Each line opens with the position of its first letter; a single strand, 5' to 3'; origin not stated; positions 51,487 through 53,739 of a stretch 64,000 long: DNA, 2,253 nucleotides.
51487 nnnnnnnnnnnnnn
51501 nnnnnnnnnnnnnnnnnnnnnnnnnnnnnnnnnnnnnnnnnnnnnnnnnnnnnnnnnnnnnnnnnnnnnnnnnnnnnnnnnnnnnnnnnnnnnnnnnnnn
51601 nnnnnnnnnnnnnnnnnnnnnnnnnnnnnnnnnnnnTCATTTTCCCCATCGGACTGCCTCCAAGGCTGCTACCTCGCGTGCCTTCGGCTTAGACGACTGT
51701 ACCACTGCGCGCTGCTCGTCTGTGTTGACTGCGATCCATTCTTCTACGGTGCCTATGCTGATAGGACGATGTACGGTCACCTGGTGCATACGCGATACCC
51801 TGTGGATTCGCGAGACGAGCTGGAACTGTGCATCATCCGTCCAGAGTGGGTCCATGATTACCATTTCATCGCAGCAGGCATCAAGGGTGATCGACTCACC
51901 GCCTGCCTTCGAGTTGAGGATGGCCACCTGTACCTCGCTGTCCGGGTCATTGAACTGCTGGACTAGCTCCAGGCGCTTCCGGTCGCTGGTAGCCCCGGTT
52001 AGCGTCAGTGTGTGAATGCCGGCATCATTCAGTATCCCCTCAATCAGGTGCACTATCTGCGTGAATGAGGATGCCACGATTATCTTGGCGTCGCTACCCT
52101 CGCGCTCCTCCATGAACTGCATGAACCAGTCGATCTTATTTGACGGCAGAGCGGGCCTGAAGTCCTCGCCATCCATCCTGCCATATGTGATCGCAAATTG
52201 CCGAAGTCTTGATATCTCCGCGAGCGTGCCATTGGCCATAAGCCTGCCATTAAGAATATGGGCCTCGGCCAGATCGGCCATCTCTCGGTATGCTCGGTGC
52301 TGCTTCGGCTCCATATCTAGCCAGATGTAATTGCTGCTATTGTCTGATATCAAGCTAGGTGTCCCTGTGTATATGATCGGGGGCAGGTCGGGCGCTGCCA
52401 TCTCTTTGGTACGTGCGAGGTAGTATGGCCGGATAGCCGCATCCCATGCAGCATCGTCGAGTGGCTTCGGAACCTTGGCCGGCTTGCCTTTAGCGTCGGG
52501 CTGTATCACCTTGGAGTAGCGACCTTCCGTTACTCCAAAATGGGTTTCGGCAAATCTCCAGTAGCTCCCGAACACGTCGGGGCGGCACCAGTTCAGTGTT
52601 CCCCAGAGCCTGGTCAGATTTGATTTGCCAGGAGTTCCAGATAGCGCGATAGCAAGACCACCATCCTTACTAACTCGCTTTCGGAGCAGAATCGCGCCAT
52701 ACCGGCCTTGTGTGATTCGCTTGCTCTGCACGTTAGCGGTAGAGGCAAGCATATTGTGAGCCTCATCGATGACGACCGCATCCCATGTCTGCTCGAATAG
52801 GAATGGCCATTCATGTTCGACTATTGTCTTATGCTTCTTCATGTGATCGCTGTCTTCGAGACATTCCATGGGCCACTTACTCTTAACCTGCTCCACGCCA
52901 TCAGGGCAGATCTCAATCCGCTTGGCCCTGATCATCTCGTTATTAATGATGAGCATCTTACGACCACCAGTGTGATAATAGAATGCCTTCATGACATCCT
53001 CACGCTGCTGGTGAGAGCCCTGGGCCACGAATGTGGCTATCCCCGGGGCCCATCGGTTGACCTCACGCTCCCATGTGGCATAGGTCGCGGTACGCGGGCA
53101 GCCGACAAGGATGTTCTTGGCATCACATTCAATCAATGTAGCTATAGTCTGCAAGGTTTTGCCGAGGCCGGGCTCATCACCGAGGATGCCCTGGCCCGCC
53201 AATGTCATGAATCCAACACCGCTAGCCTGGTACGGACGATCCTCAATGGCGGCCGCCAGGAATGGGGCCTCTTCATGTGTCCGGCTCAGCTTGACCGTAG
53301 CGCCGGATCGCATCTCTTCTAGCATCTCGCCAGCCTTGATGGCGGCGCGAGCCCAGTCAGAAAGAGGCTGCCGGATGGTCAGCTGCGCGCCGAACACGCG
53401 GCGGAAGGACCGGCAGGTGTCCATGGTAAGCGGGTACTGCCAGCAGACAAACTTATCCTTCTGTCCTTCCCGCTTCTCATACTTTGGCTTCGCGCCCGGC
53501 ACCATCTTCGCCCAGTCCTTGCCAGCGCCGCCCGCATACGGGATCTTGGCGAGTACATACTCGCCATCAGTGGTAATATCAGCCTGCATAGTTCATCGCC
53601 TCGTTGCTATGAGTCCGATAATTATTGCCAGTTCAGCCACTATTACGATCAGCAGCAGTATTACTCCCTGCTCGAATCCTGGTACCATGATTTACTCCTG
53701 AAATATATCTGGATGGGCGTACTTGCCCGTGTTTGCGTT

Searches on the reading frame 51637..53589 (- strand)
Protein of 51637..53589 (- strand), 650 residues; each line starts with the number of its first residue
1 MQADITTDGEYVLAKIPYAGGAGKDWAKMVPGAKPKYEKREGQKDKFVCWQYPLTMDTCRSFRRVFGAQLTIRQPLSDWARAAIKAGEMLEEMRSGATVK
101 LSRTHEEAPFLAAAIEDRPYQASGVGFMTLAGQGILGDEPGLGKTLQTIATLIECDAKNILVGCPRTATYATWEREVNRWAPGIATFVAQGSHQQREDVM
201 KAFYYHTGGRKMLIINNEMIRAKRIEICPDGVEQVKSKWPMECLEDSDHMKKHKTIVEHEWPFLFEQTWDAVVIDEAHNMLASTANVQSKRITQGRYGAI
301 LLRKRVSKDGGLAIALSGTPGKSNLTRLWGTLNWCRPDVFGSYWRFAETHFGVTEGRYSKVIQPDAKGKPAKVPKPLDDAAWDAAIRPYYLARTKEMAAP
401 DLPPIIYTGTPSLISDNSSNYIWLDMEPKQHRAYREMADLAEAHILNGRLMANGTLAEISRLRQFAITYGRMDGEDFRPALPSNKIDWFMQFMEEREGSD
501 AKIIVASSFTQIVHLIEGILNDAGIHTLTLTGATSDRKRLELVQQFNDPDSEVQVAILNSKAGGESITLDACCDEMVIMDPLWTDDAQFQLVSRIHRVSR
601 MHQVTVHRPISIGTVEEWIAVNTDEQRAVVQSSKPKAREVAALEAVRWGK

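Call 15: search_dna_similar(query=window:51637-53589:-, collection=phages, mode=protein, max_rows=15)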
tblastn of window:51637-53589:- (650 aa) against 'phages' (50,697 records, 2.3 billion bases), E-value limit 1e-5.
Records with a match: 433; places in all: 433; records where one place covers at least 80% of the query: 264.
Best place of each record, by identity: <60% 433.
By first word of the organism name: Gordonia 128; Mycobacterium 72; Microbacterium 52; Staphylococcus 43; Streptomyces 20; Arthrobacter 19; Corynebacterium 15; Caulobacter 13; Rhodococcus 11; Bacillus 8; and 25 more.
By host as written in the record: Gordonia terrae 3612 75; Mycobacterium smegmatis mc2 155 44; Microbacterium foliorum NRRL B-24224 30; Gordonia rubripertincta NRRL B-16540 26; Microbacterium foliorum NRRL B-24224 SEA 16; Staphylococcus aureus 15; - 14; Corynebacterium vitaeruminis NCIB 9291 13; and 91 more.
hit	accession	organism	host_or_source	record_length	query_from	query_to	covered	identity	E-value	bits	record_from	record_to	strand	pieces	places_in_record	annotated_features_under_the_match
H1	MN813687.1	Mycobacterium phage Onyinye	Mycobacterium smegmatis mc2 155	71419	46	650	93%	36.2%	7e-97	332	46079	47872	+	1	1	65: DNA helicase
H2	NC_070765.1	Mycobacterium phage Onyinye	Mycobacterium smegmatis mc2 155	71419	46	650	93%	36.2%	7e-97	332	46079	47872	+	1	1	65: DNA helicase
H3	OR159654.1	Mycobacterium phage Aikoy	Mycobacterium smegmatis mc#155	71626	46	650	93%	36.2%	7e-97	332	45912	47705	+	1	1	65: DNA helicase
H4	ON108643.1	Mycobacterium phage Leopard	Mycobacterium smegmatis mc#155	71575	46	650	93%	35.9%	2e-95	328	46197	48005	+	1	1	64: hypothetical protein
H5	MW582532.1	Nocardia phage P3.1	Nocardia transvalensis ATCC 6865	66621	24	646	96%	34.2%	4e-78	277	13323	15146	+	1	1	DNA helicase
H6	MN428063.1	Gordonia phage NadineRae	Gordonia terrae CAG3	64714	51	623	88%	36.7%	1e-94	325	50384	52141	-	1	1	71: DNA helicase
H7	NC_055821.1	Gordonia phage NadineRae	Gordonia terrae CAG3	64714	51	623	88%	36.7%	1e-94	325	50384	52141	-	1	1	71: DNA helicase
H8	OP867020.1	Gordonia phage Dalilpop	Gordonia terrae 3612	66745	51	644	91%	35.3%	9e-88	305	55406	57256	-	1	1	75: DNA helicase | 74: hypothetical protein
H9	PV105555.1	Gordonia phage HubbaBubba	Gordonia terrae 3612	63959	51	623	88%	36.6%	2e-95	328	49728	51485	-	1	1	67: DNA helicase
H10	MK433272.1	Gordonia phage IDyn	Gordonia terrae 3612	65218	51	623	88%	36.4%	2e-94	325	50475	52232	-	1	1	69: DNA helicase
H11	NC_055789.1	Gordonia phage IDyn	Gordonia terrae 3612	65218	51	623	88%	36.4%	2e-94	325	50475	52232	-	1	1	69: DNA helicase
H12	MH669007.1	Gordonia phage Marietta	Gordonia terrae CAG3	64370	51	623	88%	36.4%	2e-94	325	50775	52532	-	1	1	72: DNA helicase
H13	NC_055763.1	Gordonia phage Marietta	Gordonia terrae CAG3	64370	51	623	88%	36.4%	2e-94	325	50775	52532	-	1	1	72: DNA helicase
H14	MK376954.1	Gordonia phage WhoseManz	Gordonia terrae 3612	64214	51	623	88%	36.4%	2e-94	325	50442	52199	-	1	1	71: DNA helicase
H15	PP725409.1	Gordonia phage Xenia2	Gordonia rubripertincta NRRL B-16540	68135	22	648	96%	33.3%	6e-88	306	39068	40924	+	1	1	58: DNA helicase | 59: hypothetical protein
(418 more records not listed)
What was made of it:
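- Tried and rejected: Only the helicase found distant actinophage relatives (call 15).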

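Call 73: find_encoding_contigs(protein=window:51637-53589:-, flank=5000, max_places=8)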
Protein window:51637-53589:- (650 aa): 3 contigs read that carry it; 1 place shown.
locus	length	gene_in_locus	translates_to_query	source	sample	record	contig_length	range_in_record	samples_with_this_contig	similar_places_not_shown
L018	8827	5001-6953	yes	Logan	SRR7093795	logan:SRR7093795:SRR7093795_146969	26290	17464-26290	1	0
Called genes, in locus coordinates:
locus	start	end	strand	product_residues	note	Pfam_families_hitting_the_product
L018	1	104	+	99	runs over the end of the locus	-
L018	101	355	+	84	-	-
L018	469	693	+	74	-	-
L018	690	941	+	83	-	-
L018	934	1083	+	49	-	-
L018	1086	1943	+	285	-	PF02195:ParB_N, PF17762:HTH_ParB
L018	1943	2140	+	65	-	-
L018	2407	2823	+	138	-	-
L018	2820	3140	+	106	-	-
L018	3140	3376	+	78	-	-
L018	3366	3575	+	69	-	-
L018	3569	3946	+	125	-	-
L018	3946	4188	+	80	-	-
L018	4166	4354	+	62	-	-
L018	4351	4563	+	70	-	-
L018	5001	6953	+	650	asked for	PF00176:SNF2-rel_dom, PF00271:Helicase_C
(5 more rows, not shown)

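Call 83: search_protein_families(library=padloc, proteins=[window:51637-53589:-], max_evalue=0.01)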
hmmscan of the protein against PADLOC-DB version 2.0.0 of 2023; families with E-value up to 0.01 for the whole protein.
window:51637-53589:- (650 aa): 25 families
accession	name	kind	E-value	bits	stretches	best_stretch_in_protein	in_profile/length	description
PDLC02849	DpdE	-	3.2e-31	106.3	2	313-644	544-843/857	DpdE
PDLC02851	DpdE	-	4.8e-30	102.1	1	251-620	697-1021/1055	DpdE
PDLC02850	DpdE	-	2.8e-28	96.3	1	309-632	945-1240/1282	DpdE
PDLC02842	DpdE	-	7.1e-27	91.5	2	303-620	846-1137/1176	DpdE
PDLC00633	ZorD1|ZorD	-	7.1e-25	85.2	2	268-621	561-864/908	"SWI2/SNF2 helicase, Mrr-like nuclease"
PDLC02845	DpdE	-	9.2e-24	81.3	2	306-642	981-1281/1293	DpdE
PDLC02852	DpdE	-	2.9e-14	50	2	117-181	466-532/905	DpdE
PDLC00634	ZorD1|ZorD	-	2.5e-12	43.4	1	309-612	660-939/1208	"SWI2/SNF2 helicase, Mrr-like nuclease"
PDLC00629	ZorD1|ZorD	-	2.7e-12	43.5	1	313-612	657-927/1012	"SWI2/SNF2 helicase, Mrr-like nuclease"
PDLC00631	ZorD1|ZorD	-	7.6e-12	41.8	1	103-613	428-883/1071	"SWI2/SNF2 helicase, Mrr-like nuclease"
PDLC02848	DpdE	-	5.3e-11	39.2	1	308-516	496-679/856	DpdE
PDLC00632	ZorD1|ZorD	-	7e-11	38.8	1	311-609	766-1051/1101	"SWI2/SNF2 helicase, Mrr-like nuclease"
PDLC02500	BrxHI|BrxHII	-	1.3e-10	38.5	1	485-616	465-591/933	BrxHI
PDLC02627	DrmD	-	1.6e-09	34.5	1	483-621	553-685/748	DrmD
PDLC02620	DrmD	-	3.9e-09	33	1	501-614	485-593/1060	DrmD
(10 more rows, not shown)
